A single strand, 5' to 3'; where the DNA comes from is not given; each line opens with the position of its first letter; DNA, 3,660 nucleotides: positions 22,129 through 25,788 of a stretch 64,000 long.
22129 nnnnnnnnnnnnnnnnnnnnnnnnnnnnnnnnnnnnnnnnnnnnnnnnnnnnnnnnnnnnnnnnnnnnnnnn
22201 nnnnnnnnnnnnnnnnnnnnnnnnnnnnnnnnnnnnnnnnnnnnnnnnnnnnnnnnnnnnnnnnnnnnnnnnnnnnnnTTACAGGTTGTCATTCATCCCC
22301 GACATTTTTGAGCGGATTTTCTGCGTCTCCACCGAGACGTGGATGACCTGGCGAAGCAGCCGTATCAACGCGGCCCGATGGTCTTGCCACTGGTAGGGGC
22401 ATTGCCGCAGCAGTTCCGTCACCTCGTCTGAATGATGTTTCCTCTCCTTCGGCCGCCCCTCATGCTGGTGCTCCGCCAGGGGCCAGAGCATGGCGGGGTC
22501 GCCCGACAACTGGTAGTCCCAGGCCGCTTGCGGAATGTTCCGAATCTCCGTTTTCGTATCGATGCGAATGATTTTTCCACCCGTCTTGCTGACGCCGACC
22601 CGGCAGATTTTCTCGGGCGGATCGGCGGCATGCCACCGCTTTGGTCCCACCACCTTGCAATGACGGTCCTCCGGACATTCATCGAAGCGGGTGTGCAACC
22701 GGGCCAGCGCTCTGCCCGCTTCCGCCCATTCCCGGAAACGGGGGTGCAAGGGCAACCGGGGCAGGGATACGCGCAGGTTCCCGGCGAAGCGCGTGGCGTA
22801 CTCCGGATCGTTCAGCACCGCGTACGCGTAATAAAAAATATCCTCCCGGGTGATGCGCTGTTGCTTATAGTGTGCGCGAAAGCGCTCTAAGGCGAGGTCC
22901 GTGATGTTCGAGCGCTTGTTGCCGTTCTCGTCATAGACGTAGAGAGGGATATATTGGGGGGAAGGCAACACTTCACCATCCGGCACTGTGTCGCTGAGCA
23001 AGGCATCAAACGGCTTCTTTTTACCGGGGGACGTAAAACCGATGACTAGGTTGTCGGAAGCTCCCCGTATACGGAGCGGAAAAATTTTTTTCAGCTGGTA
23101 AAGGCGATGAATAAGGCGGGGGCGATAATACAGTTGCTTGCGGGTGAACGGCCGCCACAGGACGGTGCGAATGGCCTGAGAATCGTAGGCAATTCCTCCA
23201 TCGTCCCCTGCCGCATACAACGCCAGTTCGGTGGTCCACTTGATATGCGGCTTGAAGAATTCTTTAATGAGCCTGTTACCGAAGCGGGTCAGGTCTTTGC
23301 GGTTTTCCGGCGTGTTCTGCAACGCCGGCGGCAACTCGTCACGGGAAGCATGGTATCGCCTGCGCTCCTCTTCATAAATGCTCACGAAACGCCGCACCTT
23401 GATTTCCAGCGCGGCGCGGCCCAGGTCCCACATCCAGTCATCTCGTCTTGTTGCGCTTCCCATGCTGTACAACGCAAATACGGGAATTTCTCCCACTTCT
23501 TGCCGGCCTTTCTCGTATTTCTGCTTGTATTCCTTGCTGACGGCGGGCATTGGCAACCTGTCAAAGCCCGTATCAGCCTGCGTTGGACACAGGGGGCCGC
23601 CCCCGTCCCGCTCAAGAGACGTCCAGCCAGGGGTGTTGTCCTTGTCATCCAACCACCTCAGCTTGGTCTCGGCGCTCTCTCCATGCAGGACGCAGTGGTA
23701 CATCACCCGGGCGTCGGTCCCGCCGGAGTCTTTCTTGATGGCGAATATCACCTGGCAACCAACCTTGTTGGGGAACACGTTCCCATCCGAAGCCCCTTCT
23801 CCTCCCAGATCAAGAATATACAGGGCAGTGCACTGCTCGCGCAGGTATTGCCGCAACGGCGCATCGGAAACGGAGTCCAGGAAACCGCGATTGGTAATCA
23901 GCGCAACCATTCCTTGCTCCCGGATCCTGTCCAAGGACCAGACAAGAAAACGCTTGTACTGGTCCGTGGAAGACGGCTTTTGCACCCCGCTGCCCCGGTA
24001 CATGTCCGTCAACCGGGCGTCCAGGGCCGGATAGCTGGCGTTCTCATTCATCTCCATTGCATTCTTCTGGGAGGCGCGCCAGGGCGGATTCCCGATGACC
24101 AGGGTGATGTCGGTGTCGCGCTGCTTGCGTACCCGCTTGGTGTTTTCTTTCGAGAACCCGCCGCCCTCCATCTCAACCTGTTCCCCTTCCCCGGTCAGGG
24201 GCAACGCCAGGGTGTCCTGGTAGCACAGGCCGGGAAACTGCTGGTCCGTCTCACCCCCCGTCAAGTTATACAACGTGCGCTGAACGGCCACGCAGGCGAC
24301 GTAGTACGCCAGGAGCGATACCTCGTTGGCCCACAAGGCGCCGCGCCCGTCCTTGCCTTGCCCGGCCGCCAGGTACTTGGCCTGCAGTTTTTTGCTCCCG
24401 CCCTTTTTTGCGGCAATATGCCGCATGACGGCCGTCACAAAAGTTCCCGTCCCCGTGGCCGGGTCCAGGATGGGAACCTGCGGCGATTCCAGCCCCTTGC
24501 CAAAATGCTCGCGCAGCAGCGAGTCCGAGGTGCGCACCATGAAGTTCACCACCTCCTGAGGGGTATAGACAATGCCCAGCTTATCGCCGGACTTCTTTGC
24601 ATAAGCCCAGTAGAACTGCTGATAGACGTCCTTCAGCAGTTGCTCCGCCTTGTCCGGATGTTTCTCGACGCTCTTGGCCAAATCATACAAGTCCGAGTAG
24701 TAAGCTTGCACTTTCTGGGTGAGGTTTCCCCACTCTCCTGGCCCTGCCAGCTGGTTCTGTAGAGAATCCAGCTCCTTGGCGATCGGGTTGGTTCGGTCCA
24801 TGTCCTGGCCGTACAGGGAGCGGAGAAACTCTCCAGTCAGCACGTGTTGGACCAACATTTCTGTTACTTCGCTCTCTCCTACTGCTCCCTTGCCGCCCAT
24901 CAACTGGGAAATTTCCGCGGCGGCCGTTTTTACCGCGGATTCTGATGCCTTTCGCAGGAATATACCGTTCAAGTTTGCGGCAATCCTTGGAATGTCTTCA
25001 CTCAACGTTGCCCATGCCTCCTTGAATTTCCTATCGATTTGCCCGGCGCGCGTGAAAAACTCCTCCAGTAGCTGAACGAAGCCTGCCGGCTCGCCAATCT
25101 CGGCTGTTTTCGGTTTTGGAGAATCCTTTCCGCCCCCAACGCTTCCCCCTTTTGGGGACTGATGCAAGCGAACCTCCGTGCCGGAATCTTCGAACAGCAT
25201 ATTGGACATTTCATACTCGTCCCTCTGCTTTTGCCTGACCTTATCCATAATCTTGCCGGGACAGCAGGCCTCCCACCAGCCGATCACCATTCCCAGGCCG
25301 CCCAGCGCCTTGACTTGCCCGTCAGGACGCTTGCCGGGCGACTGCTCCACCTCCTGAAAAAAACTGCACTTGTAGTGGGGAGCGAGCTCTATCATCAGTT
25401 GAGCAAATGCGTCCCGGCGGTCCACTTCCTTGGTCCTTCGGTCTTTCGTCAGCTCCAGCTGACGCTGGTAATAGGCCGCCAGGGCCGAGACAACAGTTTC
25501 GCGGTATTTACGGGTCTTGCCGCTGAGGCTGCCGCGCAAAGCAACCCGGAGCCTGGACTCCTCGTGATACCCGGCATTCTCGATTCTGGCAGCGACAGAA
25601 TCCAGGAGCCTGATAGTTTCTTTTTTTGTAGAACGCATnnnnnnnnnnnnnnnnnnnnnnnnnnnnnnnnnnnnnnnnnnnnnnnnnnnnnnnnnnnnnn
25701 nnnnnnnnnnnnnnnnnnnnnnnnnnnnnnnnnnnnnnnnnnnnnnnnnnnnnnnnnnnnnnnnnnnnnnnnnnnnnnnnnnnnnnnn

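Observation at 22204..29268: Tandem pair of ~1120-aa methyltransferase-like proteins inserted between kdsC and lptC: candidate uncharacterised single-polypeptide R-M/defence module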

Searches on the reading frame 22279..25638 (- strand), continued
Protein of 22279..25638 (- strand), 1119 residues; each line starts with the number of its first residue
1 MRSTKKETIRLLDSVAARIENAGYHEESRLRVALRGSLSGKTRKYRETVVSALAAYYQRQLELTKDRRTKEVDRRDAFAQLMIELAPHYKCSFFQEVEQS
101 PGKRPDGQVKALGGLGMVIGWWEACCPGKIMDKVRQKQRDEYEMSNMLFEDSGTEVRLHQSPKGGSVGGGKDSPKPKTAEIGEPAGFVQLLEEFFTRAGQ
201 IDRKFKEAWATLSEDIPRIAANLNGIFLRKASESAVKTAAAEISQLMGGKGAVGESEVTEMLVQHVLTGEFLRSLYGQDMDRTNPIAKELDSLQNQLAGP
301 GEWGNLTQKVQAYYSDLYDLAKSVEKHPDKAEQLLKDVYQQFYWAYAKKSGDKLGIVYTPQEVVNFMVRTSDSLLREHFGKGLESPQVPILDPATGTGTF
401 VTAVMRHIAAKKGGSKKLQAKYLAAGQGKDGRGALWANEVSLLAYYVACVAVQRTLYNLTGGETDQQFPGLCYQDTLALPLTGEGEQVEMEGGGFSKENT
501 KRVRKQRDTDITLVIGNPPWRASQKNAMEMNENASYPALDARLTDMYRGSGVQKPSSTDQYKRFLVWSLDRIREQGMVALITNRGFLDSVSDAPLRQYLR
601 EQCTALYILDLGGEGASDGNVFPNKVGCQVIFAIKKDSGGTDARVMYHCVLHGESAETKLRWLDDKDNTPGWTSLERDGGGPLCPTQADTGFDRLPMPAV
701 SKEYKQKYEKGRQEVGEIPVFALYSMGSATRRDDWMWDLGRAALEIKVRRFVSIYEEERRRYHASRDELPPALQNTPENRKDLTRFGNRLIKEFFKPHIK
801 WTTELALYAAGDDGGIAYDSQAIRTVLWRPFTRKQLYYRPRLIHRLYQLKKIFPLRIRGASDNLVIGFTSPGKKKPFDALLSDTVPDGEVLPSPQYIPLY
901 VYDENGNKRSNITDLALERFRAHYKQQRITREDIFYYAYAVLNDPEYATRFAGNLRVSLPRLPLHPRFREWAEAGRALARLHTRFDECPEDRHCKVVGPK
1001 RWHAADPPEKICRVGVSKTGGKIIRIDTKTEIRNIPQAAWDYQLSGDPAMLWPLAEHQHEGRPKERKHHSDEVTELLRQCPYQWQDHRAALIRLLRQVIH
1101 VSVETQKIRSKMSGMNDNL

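Call 16: find_encoding_contigs(protein=P0002, flank=10000, max_places=3)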
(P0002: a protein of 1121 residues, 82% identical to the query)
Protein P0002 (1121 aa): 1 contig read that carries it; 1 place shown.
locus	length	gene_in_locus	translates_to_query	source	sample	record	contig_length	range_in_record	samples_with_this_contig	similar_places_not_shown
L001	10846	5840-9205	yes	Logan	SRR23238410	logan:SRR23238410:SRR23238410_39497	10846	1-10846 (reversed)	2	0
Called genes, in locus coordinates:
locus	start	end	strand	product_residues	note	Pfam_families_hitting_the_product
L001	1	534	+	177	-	?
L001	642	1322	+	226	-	PF13353:Fer4_12 (weak), PF04055:Radical_SAM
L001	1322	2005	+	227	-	PF00733:Asn_synthase (weak), PF02568:ThiI (faint), PF06508:QueC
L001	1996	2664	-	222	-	PF00483:NTP_transferase, PF12804:NTP_transf_3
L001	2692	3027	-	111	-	PF00893:Multi_Drug_Res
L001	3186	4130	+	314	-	PF01699:Na_Ca_ex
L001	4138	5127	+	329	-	PF01380:SIS, PF00571:CBS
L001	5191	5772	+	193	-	PF00702:Hydrolase, PF13419:HAD_2 (weak), PF08282:Hydrolase_3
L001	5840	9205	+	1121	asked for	PF02384:N6_Mtase, PF07669:Eco57I (weak), PF18135:Type_ISP_C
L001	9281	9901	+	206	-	PF06835:LptC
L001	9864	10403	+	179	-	PF03968:LptD_N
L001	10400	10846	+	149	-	?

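Call 20: find_encoding_contigs(protein=P0004, flank=8000, max_places=3)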
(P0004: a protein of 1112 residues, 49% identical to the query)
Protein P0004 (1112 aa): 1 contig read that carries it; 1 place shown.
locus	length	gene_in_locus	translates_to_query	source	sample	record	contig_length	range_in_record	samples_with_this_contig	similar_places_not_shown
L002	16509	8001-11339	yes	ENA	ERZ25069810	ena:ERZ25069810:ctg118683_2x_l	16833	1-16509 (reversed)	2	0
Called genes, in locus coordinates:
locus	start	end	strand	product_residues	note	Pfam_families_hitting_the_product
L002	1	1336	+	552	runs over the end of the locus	?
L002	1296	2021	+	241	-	PF00535:Glycos_transf_2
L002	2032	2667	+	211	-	PF09837:DUF2064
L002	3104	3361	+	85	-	-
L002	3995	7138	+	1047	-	PF02384:N6_Mtase, PF20473:MmeI_Mtase (weak), PF07669:Eco57I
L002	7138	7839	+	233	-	-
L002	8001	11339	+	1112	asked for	PF02384:N6_Mtase, PF07669:Eco57I (weak), PF18135:Type_ISP_C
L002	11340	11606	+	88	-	-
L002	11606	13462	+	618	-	PF01578:Cytochrom_C_asm, PF16327:CcmF_C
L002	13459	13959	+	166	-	PF08534:Redoxin, PF00578:AhpC-TSA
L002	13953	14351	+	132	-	PF03918:CcmH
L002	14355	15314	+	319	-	PF23914:TPR_CcmH_CycH, PF23892:Ig_CycH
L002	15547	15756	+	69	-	-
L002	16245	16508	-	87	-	?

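Call 21: find_encoding_contigs(protein=P0005, flank=8000, max_places=3)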
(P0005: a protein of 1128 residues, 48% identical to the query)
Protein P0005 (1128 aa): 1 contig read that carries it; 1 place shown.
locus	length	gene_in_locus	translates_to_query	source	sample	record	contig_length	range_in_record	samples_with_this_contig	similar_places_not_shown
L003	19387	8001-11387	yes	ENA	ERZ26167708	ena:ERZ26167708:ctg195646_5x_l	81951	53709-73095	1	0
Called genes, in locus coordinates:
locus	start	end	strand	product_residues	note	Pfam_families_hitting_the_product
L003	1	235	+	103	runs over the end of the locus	PF02410:RsfS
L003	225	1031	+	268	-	PF08501:Shikimate_dh_N, PF01488:Shikimate_DH, PF18317:SDH_C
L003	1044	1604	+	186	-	PF04279:IspA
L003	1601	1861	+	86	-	PF01722:BolA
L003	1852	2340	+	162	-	-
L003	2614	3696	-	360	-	PF13384:HTH_23, PF13518:HTH_28, PF13551:HTH_29, PF13565:HTH_32, PF13358:DDE_3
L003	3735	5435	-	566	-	-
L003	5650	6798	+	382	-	PF05598:DUF772 (weak), PF01609:DDE_Tnp_1, PF13751:DDE_Tnp_1_6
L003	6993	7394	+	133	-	-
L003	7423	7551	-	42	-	-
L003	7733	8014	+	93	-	PF12762:DDE_Tnp_IS1595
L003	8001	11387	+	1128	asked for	PF22240:ISP_coupler (weak), PF02384:N6_Mtase, PF07669:Eco57I, PF18135:Type_ISP_C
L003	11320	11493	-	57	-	-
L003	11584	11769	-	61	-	-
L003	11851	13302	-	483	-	PF19078:Big_12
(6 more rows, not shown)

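Call 22: search_solved_structures(query=window:22279-25638:-, max_evalue=0.01, show_alignments=1)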
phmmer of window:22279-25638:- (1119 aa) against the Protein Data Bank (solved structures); distinct sequences matched with E-value up to 0.01: 3.
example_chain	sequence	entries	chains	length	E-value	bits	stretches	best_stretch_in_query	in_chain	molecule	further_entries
7lo5_A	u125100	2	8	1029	1.1e-121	411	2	70-757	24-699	Site-specific DNA-methyltransferase (adenine-specific)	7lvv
4xqk_A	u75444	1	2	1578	8e-83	282.3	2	202-769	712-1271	LlaBIII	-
5ffj_A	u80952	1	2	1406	9.9e-74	252.1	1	202-1108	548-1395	Endonuclease and methylase LlaGI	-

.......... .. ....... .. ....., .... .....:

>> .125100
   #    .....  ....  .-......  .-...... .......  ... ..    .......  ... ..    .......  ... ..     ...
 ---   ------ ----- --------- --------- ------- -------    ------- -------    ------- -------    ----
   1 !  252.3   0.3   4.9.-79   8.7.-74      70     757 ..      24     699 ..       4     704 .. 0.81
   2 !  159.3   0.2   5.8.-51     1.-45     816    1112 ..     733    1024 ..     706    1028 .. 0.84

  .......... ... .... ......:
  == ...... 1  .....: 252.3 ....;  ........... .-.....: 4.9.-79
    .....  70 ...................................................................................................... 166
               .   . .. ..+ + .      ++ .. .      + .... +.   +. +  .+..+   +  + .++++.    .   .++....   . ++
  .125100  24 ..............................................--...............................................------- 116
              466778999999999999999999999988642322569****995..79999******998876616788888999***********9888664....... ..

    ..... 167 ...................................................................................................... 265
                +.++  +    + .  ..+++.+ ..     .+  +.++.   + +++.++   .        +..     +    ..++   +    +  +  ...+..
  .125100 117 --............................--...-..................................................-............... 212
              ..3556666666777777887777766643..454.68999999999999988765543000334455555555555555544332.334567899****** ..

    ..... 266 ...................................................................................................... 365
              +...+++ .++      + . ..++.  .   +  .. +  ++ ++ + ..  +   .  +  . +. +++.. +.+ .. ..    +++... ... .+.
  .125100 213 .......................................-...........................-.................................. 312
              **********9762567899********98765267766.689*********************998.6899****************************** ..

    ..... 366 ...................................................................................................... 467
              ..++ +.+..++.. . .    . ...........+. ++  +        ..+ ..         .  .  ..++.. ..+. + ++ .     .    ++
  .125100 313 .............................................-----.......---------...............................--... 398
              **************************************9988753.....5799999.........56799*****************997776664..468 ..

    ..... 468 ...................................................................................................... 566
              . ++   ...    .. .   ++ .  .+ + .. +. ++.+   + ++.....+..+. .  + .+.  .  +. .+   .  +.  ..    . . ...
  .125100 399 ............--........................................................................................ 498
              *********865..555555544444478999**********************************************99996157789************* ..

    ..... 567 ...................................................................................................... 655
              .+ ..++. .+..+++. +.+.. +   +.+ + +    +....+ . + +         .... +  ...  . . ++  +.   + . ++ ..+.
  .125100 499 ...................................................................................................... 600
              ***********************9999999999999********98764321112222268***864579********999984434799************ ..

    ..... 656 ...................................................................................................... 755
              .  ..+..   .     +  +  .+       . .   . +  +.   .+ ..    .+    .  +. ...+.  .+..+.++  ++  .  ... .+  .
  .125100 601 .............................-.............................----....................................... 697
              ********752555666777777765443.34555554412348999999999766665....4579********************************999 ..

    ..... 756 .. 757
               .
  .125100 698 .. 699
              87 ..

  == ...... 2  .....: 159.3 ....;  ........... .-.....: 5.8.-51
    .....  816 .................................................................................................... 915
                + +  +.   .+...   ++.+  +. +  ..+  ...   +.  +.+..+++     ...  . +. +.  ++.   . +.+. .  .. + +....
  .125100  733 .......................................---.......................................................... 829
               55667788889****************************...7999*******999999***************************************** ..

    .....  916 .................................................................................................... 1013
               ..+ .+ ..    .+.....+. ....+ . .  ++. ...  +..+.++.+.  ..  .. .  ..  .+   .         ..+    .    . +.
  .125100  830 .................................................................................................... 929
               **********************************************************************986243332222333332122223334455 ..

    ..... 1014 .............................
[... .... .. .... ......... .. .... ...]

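Call 28: find_related_loci(query=A2, collection=genome_contigs, flank=10000)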
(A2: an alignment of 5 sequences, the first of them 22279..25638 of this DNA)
Query A2 (1119 aa) in genome_contigs; peptide patterns used: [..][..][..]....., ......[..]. (x = any residue, [..] = any of these).
141 stretches matched a pattern, but none encodes a relative of the query by tblastn (E <= 1e-3).

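Call 58: find_related_loci(query=A2, collection=metagenome_contigs, flank=8000)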
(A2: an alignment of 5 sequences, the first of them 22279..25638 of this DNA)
Query A2 (1119 aa) in metagenome_contigs; peptide patterns used: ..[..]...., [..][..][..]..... (x = any residue, [..] = any of these).
110 stretches matched a pattern, but none encodes a relative of the query by tblastn (E <= 1e-3).

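Call 59: find_related_loci(query=A2, collection=viral_contigs, flank=8000)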
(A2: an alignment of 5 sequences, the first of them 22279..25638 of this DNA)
Query A2 (1119 aa) in viral_contigs; peptide patterns used: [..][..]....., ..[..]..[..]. (x = any residue, [..] = any of these).
64 stretches matched a pattern; 1 encode a relative of the query (tblastn E <= 1e-3); 1 distinct loci.
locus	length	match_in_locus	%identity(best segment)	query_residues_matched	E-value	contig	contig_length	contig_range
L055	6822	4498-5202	20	343-627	3e-8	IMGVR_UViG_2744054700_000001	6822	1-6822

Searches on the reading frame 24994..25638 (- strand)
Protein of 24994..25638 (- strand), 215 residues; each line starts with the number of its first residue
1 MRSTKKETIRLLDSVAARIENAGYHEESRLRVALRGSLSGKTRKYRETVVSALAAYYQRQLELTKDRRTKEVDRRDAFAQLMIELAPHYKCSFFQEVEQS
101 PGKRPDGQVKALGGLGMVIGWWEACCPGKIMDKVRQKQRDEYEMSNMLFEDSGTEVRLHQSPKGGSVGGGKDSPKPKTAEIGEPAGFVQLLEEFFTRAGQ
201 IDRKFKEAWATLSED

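Call 49: search_protein_representatives(protein=window:24994-25638:-)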
Query: 215 residues. Proteins with E-value up to 0.001 (for the whole library): 4; up to 1e-10: 1; up to 1e-30: 0. The best 4 are listed.
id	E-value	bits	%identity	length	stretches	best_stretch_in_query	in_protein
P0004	4.5e-28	114.7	44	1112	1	3-208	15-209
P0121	6.9e-10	55.3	33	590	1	9-199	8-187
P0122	3.3e-05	40.0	33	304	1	52-160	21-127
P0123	2.1e-04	37.4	31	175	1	49-160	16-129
